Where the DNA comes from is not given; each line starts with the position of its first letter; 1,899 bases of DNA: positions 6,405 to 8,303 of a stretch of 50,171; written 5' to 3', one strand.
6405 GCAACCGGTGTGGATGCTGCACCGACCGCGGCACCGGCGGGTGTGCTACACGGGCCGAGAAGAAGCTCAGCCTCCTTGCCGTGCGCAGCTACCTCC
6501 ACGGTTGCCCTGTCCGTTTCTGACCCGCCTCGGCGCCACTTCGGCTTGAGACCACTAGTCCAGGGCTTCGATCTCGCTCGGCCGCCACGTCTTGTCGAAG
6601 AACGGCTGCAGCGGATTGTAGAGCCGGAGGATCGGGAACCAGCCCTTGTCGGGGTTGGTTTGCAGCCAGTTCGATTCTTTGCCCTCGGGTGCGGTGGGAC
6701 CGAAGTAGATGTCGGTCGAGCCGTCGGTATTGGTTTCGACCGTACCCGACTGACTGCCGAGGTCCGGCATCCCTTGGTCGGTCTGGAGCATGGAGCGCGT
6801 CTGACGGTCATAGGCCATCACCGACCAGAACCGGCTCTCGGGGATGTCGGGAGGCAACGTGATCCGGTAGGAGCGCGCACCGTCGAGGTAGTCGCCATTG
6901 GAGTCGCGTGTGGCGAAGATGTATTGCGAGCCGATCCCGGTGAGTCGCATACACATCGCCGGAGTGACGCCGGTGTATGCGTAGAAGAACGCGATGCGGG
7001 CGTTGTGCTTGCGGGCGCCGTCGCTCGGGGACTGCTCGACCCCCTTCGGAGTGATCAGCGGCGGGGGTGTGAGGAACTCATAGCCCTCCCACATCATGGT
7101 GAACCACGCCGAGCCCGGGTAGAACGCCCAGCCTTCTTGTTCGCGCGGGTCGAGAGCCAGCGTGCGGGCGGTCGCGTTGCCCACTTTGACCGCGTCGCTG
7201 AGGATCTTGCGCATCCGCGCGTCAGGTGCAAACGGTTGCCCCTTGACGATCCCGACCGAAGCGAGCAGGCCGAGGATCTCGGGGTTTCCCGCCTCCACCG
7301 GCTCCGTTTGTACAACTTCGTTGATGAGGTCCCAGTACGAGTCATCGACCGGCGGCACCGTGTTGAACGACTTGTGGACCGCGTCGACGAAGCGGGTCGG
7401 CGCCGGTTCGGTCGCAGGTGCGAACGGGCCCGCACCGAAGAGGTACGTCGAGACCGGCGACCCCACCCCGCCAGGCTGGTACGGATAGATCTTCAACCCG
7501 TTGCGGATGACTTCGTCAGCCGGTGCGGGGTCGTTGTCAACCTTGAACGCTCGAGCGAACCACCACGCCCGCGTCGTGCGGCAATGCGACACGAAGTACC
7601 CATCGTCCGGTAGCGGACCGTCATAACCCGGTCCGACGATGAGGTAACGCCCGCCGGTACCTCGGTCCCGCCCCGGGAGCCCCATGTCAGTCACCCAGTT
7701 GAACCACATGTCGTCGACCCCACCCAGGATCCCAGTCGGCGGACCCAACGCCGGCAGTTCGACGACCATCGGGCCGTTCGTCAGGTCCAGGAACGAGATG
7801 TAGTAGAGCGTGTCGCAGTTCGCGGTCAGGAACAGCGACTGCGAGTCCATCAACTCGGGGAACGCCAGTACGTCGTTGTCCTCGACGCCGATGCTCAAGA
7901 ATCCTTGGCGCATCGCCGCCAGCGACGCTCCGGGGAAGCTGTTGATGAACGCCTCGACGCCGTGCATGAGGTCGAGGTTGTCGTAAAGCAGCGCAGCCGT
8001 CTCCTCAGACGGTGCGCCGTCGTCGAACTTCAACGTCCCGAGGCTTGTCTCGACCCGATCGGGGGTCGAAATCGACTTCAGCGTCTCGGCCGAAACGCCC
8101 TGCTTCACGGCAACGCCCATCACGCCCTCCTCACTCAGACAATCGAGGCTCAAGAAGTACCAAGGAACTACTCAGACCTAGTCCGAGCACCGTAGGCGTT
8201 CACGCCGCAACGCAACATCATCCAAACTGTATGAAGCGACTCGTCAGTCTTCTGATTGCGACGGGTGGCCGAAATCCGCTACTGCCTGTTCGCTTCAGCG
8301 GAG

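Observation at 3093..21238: ~18-kb genomic island bracketed by a perfect 45-bp repeat of the tRNA-Gly(GCC) 3' half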

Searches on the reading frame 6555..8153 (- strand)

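Call 9: search_protein_families(library=pfam, proteins=[window:6555-8153:-], max_evalue=0.01)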
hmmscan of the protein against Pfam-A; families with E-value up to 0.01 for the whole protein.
window:6555-8153:- (532 aa): 2 families
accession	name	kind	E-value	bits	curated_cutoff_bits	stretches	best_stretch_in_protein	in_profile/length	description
PF06742.16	DUF1214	-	3.5e-32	111.7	25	1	409-515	2-111/112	Protein of unknown function (DUF1214)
PF06863.17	DUF1254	-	6.1e-29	101.4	22.2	1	97-224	6-133/133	Protein of unknown function (DUF1254)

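Call 51: search_protein_families(library=padloc, proteins=[window:6555-8153:-], max_evalue=0.001)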
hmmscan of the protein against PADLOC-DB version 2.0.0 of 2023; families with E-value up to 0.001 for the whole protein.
window:6555-8153:- (532 aa): 0 families
